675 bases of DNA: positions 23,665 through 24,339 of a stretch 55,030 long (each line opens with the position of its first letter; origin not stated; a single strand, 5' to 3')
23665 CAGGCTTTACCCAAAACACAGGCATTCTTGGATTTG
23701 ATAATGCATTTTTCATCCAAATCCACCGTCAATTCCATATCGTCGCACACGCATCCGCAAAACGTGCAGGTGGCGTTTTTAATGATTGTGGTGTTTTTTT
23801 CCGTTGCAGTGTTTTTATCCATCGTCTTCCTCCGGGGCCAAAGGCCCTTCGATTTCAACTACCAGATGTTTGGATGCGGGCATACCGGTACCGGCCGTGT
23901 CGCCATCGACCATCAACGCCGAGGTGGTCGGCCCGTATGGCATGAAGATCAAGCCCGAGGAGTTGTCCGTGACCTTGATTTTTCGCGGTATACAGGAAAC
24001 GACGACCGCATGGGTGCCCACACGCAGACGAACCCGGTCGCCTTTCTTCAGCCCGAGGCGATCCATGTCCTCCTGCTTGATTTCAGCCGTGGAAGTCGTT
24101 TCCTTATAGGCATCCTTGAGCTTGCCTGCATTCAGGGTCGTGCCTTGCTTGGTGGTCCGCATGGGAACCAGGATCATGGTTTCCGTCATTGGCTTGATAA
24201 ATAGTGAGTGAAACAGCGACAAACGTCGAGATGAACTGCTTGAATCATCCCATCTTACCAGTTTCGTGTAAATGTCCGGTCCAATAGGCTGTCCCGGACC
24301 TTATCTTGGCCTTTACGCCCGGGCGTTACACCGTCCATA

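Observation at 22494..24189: The B subunit keeps redox-cofactor motifs and comes with an FwdD subunit, unlike the hydrolytic Fhc complex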

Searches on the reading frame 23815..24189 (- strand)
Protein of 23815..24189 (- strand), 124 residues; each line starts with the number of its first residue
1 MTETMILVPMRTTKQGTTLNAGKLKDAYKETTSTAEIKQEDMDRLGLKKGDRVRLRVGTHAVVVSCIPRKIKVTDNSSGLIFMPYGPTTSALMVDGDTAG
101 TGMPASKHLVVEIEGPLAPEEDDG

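Call 9: search_solved_structures(query=window:23818-24189:-, show_alignments=3, max_evalue=1)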
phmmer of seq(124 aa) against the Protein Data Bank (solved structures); distinct sequences matched with E-value up to 1: 17.
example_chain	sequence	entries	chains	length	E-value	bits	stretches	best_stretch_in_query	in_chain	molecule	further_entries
2ki8_A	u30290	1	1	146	8.2e-13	51.6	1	8-109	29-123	Tungsten formylmethanofuran dehydrogenase, subunit D (FwdD-2)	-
8rja_D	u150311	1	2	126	4.4e-11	46.1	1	6-113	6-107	Formylmethanofuran dehydrogenase subunit D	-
9sfi_S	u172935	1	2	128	2.4e-10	43.7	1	9-114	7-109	Formylmethanofuran dehydrogenase subunit D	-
5t5i_D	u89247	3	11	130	1.2e-06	31.7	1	6-113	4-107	Tungsten formylmethanofuran dehydrogenase subunit fwdD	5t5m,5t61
7bkb_J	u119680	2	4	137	5.6e-05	26.4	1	3-104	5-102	Formylmethanofuran dehydrogenase, subunit D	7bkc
7pu5_B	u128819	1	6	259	0.35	14.1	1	29-98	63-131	Splicing factor, proline- and glutamine-rich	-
7lrq_A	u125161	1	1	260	0.35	14.1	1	29-98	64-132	Splicing factor, proline- and glutamine-rich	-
5wpa_A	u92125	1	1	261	0.35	14.1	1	29-98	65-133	Splicing factor, proline- and glutamine-rich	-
7sp0_A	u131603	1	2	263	0.36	14.1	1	29-98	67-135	Splicing factor, proline- and glutamine-rich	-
4wii_A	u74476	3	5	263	0.36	14.1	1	29-98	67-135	Splicing factor, proline- and glutamine-rich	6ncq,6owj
7lru_B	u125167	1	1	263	0.36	14.1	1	29-98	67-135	Splicing factor, proline- and glutamine-rich,Isoform 2 of Non-POU domain-containing octame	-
9cry_B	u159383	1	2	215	0.45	13.8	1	47-89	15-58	3-oxoacid CoA-transferase, B subunit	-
4wij_A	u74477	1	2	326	0.47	13.7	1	29-98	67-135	Splicing factor, proline- and glutamine-rich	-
9ctd_C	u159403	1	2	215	0.66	13.3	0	47-89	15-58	3-oxoacid CoA-transferase, B subunit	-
6wmz_A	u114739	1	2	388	0.67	13.2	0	29-98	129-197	Splicing factor, proline- and glutamine-rich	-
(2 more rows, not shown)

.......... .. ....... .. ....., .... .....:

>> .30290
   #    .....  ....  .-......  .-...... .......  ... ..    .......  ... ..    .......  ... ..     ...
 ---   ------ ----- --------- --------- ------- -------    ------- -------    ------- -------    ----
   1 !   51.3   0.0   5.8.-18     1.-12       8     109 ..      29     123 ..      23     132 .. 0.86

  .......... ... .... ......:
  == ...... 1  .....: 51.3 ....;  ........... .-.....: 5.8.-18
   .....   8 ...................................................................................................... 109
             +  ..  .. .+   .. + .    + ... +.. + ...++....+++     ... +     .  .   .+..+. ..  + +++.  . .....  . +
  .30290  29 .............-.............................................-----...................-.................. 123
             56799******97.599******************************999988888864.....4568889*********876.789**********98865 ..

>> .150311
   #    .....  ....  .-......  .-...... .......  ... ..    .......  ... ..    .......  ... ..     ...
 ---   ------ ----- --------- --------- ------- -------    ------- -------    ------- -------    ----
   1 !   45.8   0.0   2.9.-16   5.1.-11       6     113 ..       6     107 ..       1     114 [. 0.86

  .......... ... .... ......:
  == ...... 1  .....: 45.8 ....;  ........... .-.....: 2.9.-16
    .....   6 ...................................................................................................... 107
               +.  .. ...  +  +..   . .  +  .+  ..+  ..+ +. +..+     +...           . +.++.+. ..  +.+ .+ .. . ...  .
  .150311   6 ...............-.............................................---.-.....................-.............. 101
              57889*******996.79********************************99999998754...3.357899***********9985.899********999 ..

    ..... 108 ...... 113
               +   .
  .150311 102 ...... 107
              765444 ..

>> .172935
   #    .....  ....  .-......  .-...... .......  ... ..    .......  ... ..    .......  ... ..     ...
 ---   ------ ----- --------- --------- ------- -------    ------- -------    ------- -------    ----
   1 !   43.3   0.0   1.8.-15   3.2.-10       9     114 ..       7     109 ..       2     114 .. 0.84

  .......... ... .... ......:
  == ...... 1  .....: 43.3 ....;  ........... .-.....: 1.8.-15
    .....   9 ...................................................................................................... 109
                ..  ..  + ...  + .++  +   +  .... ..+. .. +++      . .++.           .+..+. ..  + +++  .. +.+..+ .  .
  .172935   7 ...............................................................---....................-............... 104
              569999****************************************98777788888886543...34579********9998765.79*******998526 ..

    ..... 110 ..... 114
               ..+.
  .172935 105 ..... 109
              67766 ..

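Call 11: search_protein_families(library=ncbifam, proteins=[window:23815-24189:-], max_evalue=0.00001)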
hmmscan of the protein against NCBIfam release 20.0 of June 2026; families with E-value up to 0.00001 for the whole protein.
window:23815-24189:- (124 aa): 1 family
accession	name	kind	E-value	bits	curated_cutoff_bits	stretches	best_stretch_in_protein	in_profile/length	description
NF042908.1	FMD_DH_FwdD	exception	1.7e-17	63.7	175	1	6-114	4-109/129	tungsten-dependent formylmethanofuran dehydrogenase subunit FwdD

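Call 12: search_protein_families(library=pfam, proteins=[window:23815-24189:-], max_evalue=0.001)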
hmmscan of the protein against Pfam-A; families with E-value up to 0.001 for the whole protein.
window:23815-24189:- (124 aa): 1 family
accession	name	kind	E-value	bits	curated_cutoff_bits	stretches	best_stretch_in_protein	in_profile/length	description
PF01568.27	Molydop_binding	-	5.7e-07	30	26.8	1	11-108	7-108/110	Molydopterin dinucleotide binding domain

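Call 27: find_homologous_proteins(query=window:23815-24189:-, max_evalue=0.001)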
Query window:23815-24189:- (124 aa): 33 proteins with E <= 0.001 among 59 candidates.
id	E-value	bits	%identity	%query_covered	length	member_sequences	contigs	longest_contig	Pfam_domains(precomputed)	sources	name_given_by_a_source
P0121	6.0e-67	241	94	97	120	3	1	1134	PF01568.28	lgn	-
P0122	2.6e-55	203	76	100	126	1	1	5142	PF01568.28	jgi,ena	jgi:formylmethanofuran dehydrogenase subunit D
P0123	5.2e-55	202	77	100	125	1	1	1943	-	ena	-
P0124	1.9e-54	200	76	100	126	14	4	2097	PF01568.28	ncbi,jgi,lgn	jgi:formylmethanofuran dehydrogenase subunit D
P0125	2.4e-54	200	79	97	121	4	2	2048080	PF01568.28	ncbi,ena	-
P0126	1.3e-52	195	75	100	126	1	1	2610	PF01568.28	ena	-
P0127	6.8e-35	137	63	95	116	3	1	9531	PF01568.28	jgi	-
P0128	4.9e-34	135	60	94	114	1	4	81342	-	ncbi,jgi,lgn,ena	-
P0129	6.8e-34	134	58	94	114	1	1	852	PF01568.28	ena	-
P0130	1.5e-33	133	62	92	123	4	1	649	PF01568.28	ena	-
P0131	5.0e-31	125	58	95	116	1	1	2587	PF01568.28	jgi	jgi:formylmethanofuran dehydrogenase subunit D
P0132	3.3e-30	122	60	97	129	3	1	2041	PF01568.28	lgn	-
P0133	6.0e-30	121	59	92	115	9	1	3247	PF01568.28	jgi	jgi:formylmethanofuran dehydrogenase subunit D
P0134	6.6e-30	121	57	98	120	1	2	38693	PF01568.28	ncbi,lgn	-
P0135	7.0e-30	121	58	92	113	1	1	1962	PF01568.28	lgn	-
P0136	8.5e-30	121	58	92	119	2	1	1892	PF01568.28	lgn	-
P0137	1.2e-29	120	58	95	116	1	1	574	PF01568.28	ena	-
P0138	2.3e-29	120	54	92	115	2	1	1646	PF01568.28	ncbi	-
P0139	2.4e-29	119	56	100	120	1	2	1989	PF01568.28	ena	-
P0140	3.0e-29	119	58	92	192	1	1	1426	PF01568.28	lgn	-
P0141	3.3e-29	119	60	92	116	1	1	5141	PF01568.28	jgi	jgi:formylmethanofuran dehydrogenase subunit D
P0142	6.6e-29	118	56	100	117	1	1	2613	PF01568.28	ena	-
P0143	1.5e-28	117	59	90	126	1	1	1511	PF01568.28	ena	-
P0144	1.7e-27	114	55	91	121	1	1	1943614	PF01568.28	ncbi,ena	-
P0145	3.7e-27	112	55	92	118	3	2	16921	PF01568.28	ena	-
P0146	4.5e-24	103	54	92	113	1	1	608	PF01568.28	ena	-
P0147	5.9e-24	102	55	92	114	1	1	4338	PF01568.28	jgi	jgi:formylmethanofuran dehydrogenase subunit D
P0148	2.0e-23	100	52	91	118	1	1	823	PF01568.28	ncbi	-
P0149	1.0e-22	98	54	90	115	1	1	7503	PF01568.28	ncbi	-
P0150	1.8e-22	97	52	92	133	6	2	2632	PF01568.28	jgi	jgi:formylmethanofuran dehydrogenase subunit D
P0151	8.8e-21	92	56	78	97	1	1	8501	PF01568.28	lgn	-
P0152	3.1e-20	90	49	92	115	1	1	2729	PF01568.28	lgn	-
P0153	3.8e-17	80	58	67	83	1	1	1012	PF01568.28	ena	-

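Call 28: find_encoding_contigs(protein=P0125, flank=10000, max_places=3)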
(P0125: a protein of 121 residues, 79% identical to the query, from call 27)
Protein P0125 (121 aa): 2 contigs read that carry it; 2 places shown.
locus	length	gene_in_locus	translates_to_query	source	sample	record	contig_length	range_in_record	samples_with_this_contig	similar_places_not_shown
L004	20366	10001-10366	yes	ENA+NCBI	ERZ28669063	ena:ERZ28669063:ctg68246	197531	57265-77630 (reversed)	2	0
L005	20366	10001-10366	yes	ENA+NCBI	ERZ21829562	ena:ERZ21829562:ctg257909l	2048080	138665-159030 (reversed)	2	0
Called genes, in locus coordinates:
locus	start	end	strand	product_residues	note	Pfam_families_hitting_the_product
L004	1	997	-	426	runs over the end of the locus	PF13088:BNR_2 (faint)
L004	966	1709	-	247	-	-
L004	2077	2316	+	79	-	PF01329:Pterin_4a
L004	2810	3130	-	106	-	-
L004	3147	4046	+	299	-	PF01262:AlaDh_PNT_C, PF12769:PNTB_4TM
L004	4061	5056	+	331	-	PF02233:PNTB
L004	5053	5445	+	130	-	PF02233:PNTB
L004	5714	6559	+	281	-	PF27156:RP005_N (weak)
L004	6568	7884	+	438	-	PF14691:Fer4_20 (faint), PF07992:Pyr_redox_2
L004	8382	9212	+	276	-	-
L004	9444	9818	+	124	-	PF12797:Fer4_2 (faint), PF12838:Fer4_7 (weak), PF00037:Fer4, PF11953:DUF3470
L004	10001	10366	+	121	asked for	PF01568:Molydop_binding (weak)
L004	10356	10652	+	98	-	-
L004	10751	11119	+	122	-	-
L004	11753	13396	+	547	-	PF01979:Amidohydro_1 (weak), PF07969:Amidohydro_3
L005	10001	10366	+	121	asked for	PF01568:Molydop_binding (weak)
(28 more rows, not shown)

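Call 29: find_encoding_contigs(protein=P0144, flank=10000, max_places=3)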
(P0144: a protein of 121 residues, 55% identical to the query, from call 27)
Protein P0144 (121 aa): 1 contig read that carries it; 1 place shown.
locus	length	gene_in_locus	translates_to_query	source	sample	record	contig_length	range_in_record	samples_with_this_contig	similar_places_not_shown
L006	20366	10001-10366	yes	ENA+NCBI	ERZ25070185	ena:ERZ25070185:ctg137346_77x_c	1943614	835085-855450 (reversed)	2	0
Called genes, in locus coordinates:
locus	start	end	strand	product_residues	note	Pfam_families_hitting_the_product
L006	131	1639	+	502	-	PF00171:Aldedh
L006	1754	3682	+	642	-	PF16177:ACAS_N, PF00501:AMP-binding, PF13193:AMP-binding_C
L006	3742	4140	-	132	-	PF01842:ACT, PF13291:ACT_4 (weak), PF13740:ACT_6 (faint), PF13840:ACT_7 (faint), PF19571:ACT_8, PF22629:ACT_AHAS_ss (weak), PF22468:ACT_9 (faint), PF01842:ACT (weak)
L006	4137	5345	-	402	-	PF00266:Aminotran_5 (weak), PF00282:Pyridoxal_deC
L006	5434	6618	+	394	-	PF04321:RmlD_sub_bind (weak), PF01370:Epimerase, PF16363:GDP_Man_Dehyd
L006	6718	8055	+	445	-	PF01555:N6_N4_Mtase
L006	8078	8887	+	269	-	-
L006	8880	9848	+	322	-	PF01370:Epimerase, PF02719:Polysacc_synt_2 (faint), PF04321:RmlD_sub_bind, PF16363:GDP_Man_Dehyd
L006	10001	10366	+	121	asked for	PF01568:Molydop_binding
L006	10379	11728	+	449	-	-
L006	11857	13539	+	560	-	PF01979:Amidohydro_1 (faint), PF07969:Amidohydro_3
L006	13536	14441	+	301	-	PF01913:FTR, PF02741:FTR_C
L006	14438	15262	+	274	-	PF01493:GXGXG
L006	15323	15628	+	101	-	PF12797:Fer4_2 (faint), PF13237:Fer4_10 (faint), PF14697:Fer4_21 (faint), PF13484:Fer4_16 (faint), PF12838:Fer4_7 (faint), PF12837:Fer4_6 (weak), PF00037:Fer4 (weak), PF11953:DUF3470 (weak)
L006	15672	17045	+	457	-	PF00070:Pyr_redox (faint), PF07992:Pyr_redox_2, PF13450:NAD_binding_8 (faint)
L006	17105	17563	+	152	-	PF17200:sCache_2, PF08269:dCache_2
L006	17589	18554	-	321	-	PF27523:PSD, PF02666:PS_Dcarbxylase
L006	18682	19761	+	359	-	PF01264:Chorismate_synt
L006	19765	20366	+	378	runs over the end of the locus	PF01306:LacY_symp (weak), PF03825:Nuc_H_symport, PF07690:MFS_1, PF12832:MFS_1_like, PF07690:MFS_1 (weak)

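Call 39: list_cluster_members(proteins=[P0128, P0124, P0127, P0134, P0149, P0088, P0117])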
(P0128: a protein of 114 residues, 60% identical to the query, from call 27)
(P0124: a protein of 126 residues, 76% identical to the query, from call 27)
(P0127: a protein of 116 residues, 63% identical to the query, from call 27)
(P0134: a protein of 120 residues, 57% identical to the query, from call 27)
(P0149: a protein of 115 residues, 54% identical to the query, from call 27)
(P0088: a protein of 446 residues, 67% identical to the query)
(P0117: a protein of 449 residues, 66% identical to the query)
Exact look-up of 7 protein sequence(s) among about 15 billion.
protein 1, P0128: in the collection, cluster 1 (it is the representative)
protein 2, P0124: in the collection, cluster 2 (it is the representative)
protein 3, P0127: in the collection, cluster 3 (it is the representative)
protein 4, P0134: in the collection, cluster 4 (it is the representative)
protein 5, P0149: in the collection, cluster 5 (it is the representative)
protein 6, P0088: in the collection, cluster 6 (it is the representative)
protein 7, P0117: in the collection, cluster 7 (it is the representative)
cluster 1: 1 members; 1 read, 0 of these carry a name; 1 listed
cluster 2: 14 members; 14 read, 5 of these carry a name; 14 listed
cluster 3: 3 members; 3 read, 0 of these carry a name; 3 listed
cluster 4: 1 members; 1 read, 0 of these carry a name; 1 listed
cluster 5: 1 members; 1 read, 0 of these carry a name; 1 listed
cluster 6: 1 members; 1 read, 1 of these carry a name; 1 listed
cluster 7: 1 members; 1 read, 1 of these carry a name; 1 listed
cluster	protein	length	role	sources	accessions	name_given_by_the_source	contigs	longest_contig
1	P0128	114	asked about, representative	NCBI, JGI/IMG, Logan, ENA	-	-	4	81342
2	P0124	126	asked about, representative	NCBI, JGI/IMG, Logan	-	formylmethanofuran dehydrogenase subunit D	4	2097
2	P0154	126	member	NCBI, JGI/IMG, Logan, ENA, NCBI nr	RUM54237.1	MAG: molybdopterin dinucleotide-binding protein [Methylococcus sp.] | formylmethanofuran dehydrogenase subunit D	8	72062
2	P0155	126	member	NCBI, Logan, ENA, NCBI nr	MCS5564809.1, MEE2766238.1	MAG: hypothetical protein NZ729_00840 [Methylococcales bacterium] | hypothetical protein [Methylococcales bacterium]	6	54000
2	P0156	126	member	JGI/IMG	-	formylmethanofuran dehydrogenase subunit D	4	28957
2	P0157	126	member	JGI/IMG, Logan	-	formylmethanofuran dehydrogenase subunit D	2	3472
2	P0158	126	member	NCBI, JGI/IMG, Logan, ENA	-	-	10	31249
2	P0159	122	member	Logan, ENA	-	-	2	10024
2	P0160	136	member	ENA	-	-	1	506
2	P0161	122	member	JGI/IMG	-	-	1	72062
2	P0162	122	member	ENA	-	-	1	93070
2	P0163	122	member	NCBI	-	-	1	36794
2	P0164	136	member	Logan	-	-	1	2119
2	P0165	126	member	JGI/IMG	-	-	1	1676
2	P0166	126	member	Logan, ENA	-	-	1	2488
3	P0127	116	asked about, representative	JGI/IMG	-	-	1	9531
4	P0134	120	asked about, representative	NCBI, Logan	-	-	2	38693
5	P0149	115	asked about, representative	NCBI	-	-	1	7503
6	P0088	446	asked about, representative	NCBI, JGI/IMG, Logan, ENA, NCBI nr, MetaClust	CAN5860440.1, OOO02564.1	MAG: Formyltransferase/hydrolase complex Fhc subunit B [Chromatiales bacterium ... | \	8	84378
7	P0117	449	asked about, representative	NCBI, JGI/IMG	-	formylmethanofuran dehydrogenase subunit B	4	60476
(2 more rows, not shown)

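Call 43: search_solved_structures(query=L006:15672-17045:+, max_evalue=1e-10)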
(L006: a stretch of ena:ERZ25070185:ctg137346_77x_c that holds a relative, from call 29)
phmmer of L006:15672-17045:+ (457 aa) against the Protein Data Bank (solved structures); distinct sequences matched with E-value up to 1e-10: 10.
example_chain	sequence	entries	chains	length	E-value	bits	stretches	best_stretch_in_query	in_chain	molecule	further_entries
1lqt_A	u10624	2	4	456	6.6e-109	368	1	9-454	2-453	FprA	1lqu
2c7g_A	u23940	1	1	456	8.4e-108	364.3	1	9-454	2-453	NADPH-FERREDOXIN REDUCTASE FPRA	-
1cjc_A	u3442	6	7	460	1.4e-96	327.3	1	11-456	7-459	PROTEIN (ADRENODOXIN REDUCTASE) | ADRENODOXIN REDUCTASE | NADPH:ADRENODOXIN OXIDOREDUCTASE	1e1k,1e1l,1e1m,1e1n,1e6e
9n5u_A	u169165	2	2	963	2.8e-17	65.9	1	7-172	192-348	NfnA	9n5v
4ylf_B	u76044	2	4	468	3.4e-17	65.7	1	8-169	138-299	Dihydropyrimidine dehydrogenase subunit A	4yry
5jca_L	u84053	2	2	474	3.3e-15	59.1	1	11-168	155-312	NADH-dependent Ferredoxin:NADP Oxidoreductase (NfnI) subunit alpha | NADH-dependent Ferredoxin:NADP Oxidoreductase subunit alpha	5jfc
7mfm_I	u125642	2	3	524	6.4e-15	58.2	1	11-172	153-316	Glutamate synthase (NADPH) small chain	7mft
5vj7_A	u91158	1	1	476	2.7e-12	49.5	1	11-169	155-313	Oxidoreductase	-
8oh5_C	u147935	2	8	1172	4.6e-11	45.4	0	4-202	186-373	Formate dehydrogenase-O, major subunit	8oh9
6s6s_G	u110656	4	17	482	8.1e-11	44.6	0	4-169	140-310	Glutamate synthase [NADPH] small chain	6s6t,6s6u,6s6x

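Call 58: search_protein_families(library=pfam, proteins=[L006:15672-17045:+, L006:15323-15628:+], max_evalue=0.001)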
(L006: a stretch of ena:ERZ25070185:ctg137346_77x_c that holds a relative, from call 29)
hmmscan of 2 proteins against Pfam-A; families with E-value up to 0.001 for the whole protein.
L006:15672-17045:+ (457 aa): 4 families
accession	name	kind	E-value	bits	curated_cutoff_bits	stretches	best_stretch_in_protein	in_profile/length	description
PF07992.20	Pyr_redox_2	-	5.1e-10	39.7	26.1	1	12-203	2-175/291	Pyridine nucleotide-disulphide oxidoreductase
PF13450.12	NAD_binding_8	-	1.1e-05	26.1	21.9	1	15-62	1-45/68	NAD(P)-binding Rossmann-like domain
PF00070.33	Pyr_redox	-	1.5e-05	25.9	22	0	12-47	1-34/82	Pyridine nucleotide-disulphide oxidoreductase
PF13454.12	NAD_binding_9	-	0.00066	20.1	21.8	0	14-46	1-35/155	FAD-NAD(P)-binding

L006:15323-15628:+ (101 aa): 9 families
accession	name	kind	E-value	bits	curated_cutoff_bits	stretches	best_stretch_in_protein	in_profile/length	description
PF00037.32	Fer4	-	3.8e-08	33.2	21.1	1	34-56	2-24/24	4Fe-4S binding domain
PF12837.12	Fer4_6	-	2e-07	31.1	25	1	34-55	3-24/24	4Fe-4S binding domain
PF13237.11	Fer4_10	-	2.2e-07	31.1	25.5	2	33-59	2-30/53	4Fe-4S dicluster domain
PF12797.12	Fer4_2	-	4e-07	30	24.5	1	33-52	3-22/22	4Fe-4S binding domain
PF14697.11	Fer4_21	-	4.2e-07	30.4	35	1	35-57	3-28/59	4Fe-4S dicluster domain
PF12838.12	Fer4_7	-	5.8e-07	30.3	27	1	8-54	1-52/52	4Fe-4S dicluster domain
PF13484.11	Fer4_16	-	4.5e-06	27.8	30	1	40-69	2-30/66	4Fe-4S double cluster binding domain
PF11953.13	DUF3470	-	4.8e-06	26.9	23.2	1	66-96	1-31/42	Domain of unknown function (DUF3470)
PF13187.11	Fer4_9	-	0.00054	20.4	27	0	8-55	1-52/52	4Fe-4S dicluster domain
